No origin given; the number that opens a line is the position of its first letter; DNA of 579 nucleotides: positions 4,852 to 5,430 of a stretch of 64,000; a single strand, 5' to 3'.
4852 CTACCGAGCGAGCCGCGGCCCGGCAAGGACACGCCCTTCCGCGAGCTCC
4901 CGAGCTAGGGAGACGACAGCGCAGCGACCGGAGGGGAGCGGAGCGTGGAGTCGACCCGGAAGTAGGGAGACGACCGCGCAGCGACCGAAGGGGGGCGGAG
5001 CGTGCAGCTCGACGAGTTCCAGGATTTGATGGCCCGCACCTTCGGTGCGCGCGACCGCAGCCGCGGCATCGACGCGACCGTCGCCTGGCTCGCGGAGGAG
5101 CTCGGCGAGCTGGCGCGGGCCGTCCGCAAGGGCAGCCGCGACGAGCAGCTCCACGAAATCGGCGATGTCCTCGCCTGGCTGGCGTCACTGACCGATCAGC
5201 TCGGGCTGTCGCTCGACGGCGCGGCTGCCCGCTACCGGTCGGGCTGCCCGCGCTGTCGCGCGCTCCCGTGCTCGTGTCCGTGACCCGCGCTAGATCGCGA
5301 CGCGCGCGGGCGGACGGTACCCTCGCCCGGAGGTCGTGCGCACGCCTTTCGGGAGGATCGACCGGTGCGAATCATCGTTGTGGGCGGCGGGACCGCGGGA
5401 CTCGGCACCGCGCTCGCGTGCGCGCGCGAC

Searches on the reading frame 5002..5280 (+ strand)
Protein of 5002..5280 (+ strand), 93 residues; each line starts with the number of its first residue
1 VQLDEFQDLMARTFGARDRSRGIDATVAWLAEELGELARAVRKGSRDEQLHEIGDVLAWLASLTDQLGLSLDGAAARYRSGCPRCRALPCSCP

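Call 48: search_protein_families(library=pfam, proteins=[window:5002-5280:+], max_evalue=0.001)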
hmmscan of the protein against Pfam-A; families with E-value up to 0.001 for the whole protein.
window:5002-5280:+ (93 aa): 2 families
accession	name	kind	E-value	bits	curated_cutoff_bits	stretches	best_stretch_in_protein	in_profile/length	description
PF03819.22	MazG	-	8.7e-09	36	22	1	24-75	4-59/74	MazG nucleotide pyrophosphohydrolase domain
PF01503.22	PRA-PH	-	5.3e-05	24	21.3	1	26-73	30-77/86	Phosphoribosyl-ATP pyrophosphohydrolase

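Call 49: find_homologous_proteins(query=window:5002-5280:+, max_evalue=1e-10)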
Query window:5002-5280:+ (93 aa): 6573 proteins with E <= 1e-10 among 6587 candidates; the best 120 are listed.
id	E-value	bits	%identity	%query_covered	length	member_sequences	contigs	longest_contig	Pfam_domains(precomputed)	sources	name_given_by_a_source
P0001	3.0e-52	192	92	100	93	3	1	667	PF03819.23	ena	-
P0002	6.7e-51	188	90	100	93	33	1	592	PF03819.23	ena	-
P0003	2.1e-50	187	91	100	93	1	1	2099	PF03819.23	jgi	jgi:NTP pyrophosphatase (non-canonical NTP hydrolase)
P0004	3.0e-50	186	88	100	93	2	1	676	PF03819.23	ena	-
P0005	7.0e-50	185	90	100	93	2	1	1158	PF03819.23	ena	-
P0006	9.5e-50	184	87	100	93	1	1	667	PF03819.23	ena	-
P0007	1.0e-49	184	90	100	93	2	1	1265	PF03819.23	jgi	jgi:NTP pyrophosphatase (non-canonical NTP hydrolase)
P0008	1.2e-49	184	91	100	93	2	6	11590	PF03819.23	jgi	jgi:NTP pyrophosphatase (non-canonical NTP hydrolase)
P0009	1.2e-49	184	87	100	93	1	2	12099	PF03819.23,PF01503.23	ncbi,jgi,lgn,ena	-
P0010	1.3e-49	184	89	100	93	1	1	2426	PF03819.23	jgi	jgi:NTP pyrophosphatase (non-canonical NTP hydrolase)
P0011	4.0e-49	182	87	100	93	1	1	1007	PF03819.23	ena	-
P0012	4.6e-49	182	90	100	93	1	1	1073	PF03819.23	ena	-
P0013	2.8e-48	180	88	100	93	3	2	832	PF03819.23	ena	-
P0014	2.8e-48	180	87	100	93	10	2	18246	PF03819.23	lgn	-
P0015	2.8e-48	180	89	100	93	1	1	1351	PF03819.23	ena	-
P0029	3.6e-47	176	88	100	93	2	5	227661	PF03819.23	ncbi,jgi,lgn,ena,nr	ncbi:MAG TPA: MazG nucleotide pyrophosphohydrolase domain-containing protein [Acidimicrobiia bacteri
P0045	1.5e-46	174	85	100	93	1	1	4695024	PF03819.23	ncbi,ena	-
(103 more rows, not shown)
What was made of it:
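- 4906..5004 (+): Second array: the TAG stop of acyl-CoA dehydrogenase (4906-4908), one 57-nt unit, then a 39-nt partial unit (TAG 4963-4965 plus 36 nt) whose GTG position (5002-5004) is the start codon of mazG. A mini-ORF lies at 4945-4965. All 120 listed MazG homologues are 92-96 aa, nearly all 93 (call 49).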

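Call 50: find_encoding_contigs(protein=P0008, flank=1500, max_places=4)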
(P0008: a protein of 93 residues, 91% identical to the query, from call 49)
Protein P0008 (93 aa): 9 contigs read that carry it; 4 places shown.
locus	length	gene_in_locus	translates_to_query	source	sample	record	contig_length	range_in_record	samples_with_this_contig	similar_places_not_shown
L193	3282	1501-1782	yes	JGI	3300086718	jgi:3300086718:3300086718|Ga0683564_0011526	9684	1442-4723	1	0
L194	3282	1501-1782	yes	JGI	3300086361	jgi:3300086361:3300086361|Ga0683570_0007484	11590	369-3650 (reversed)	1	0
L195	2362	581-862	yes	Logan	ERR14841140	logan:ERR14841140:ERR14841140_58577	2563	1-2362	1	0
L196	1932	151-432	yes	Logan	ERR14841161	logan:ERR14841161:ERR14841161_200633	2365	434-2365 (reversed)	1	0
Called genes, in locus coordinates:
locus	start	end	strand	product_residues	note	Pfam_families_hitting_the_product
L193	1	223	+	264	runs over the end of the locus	PF00106:adh_short, PF08659:KR, PF23441:SDR, PF13561:adh_short_C2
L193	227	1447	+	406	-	PF02771:Acyl-CoA_dh_N, PF02770:Acyl-CoA_dh_M, PF00441:Acyl-CoA_dh_1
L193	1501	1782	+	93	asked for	PF03819:MazG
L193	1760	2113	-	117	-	PF12680:SnoaL_2, PF13577:SnoaL_4 (weak), PF14534:DUF4440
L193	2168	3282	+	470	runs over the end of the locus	PF00070:Pyr_redox (faint), PF00890:FAD_binding_2 (faint), PF01266:DAO, PF04820:Trp_halogenase (faint), PF07992:Pyr_redox_2 (faint), PF13450:NAD_binding_8 (weak)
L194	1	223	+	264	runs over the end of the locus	PF00106:adh_short, PF08659:KR, PF23441:SDR, PF13561:adh_short_C2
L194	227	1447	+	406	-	PF02771:Acyl-CoA_dh_N, PF02770:Acyl-CoA_dh_M, PF00441:Acyl-CoA_dh_1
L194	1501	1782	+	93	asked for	PF03819:MazG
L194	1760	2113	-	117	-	PF12680:SnoaL_2, PF13577:SnoaL_4 (weak), PF14534:DUF4440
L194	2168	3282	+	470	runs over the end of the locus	PF00070:Pyr_redox (faint), PF00890:FAD_binding_2 (faint), PF01266:DAO, PF04820:Trp_halogenase (faint), PF07992:Pyr_redox_2 (faint), PF13450:NAD_binding_8 (weak)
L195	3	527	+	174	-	?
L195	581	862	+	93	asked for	PF03819:MazG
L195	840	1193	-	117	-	PF12680:SnoaL_2, PF13577:SnoaL_4 (weak), PF14534:DUF4440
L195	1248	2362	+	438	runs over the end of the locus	?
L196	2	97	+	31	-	?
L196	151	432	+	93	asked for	PF03819:MazG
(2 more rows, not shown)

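Call 51: find_encoding_contigs(protein=P0029, flank=1500, max_places=4)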
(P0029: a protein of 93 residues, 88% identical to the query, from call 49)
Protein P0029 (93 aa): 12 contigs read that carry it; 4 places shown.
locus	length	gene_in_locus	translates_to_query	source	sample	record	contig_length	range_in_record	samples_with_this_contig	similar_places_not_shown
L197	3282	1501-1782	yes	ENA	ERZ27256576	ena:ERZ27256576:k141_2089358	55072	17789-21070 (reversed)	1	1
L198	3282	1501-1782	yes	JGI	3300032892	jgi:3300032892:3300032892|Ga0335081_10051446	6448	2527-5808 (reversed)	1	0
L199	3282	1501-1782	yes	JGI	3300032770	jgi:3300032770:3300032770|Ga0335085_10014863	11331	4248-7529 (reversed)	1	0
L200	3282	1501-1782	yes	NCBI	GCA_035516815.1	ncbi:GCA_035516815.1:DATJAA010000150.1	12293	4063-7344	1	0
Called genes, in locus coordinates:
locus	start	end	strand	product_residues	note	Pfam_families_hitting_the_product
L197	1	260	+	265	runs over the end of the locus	PF00106:adh_short, PF08659:KR, PF23441:SDR, PF13561:adh_short_C2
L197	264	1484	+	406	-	PF02771:Acyl-CoA_dh_N, PF02770:Acyl-CoA_dh_M, PF00441:Acyl-CoA_dh_1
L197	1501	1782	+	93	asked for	PF03819:MazG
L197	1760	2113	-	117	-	PF13577:SnoaL_4 (weak), PF12680:SnoaL_2, PF14534:DUF4440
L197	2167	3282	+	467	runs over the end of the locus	PF01266:DAO, PF01494:FAD_binding_3 (faint), PF07992:Pyr_redox_2 (faint), PF13450:NAD_binding_8 (faint)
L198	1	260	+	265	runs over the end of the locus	PF00106:adh_short, PF08659:KR, PF23441:SDR, PF13561:adh_short_C2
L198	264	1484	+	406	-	PF02771:Acyl-CoA_dh_N, PF02770:Acyl-CoA_dh_M, PF00441:Acyl-CoA_dh_1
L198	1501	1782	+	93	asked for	PF03819:MazG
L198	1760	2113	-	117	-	PF13577:SnoaL_4 (weak), PF12680:SnoaL_2, PF14534:DUF4440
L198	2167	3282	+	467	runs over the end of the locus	PF01266:DAO, PF01494:FAD_binding_3 (faint), PF13450:NAD_binding_8 (faint)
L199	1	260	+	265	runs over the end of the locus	PF00106:adh_short, PF08659:KR, PF23441:SDR, PF13561:adh_short_C2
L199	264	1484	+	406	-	PF02771:Acyl-CoA_dh_N, PF02770:Acyl-CoA_dh_M, PF00441:Acyl-CoA_dh_1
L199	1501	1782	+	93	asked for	PF03819:MazG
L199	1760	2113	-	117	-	PF13577:SnoaL_4 (weak), PF12680:SnoaL_2, PF14534:DUF4440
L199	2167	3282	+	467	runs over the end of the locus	PF01266:DAO, PF01494:FAD_binding_3 (faint), PF13450:NAD_binding_8 (faint)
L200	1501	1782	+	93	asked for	PF03819:MazG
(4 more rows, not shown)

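Call 52: find_encoding_contigs(protein=P0045, flank=1500, max_places=3)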
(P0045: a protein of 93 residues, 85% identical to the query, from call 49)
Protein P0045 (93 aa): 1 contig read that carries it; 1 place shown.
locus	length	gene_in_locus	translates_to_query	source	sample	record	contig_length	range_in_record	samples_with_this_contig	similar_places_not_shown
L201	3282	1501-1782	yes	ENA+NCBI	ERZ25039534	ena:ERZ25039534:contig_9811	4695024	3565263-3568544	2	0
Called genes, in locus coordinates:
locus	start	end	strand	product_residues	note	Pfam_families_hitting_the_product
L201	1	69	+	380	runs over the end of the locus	PF02771:Acyl-CoA_dh_N, PF02770:Acyl-CoA_dh_M, PF00441:Acyl-CoA_dh_1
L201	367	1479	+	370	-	PF00079:Serpin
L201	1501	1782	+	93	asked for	PF03819:MazG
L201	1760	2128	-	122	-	PF12680:SnoaL_2, PF13577:SnoaL_4 (weak), PF14534:DUF4440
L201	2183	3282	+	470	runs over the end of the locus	PF00070:Pyr_redox (weak), PF00890:FAD_binding_2 (faint), PF01266:DAO, PF13450:NAD_binding_8 (weak)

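Call 53: find_encoding_contigs(protein=P0003, flank=1500, max_places=3)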
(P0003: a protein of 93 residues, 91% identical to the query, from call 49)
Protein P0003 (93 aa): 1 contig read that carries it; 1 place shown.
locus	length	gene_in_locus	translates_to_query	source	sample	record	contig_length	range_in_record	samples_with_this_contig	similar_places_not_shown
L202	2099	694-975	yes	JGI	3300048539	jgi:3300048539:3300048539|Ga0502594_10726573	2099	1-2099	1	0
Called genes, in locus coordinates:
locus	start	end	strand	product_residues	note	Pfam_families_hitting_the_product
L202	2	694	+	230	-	?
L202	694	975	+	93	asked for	PF03819:MazG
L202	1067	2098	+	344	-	?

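Call 72: find_encoding_contigs(protein=window:5002-5280:+, flank=1500, max_places=8)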
Protein seq(93 aa) (93 aa): no gene with exactly this product is on record in the collection.
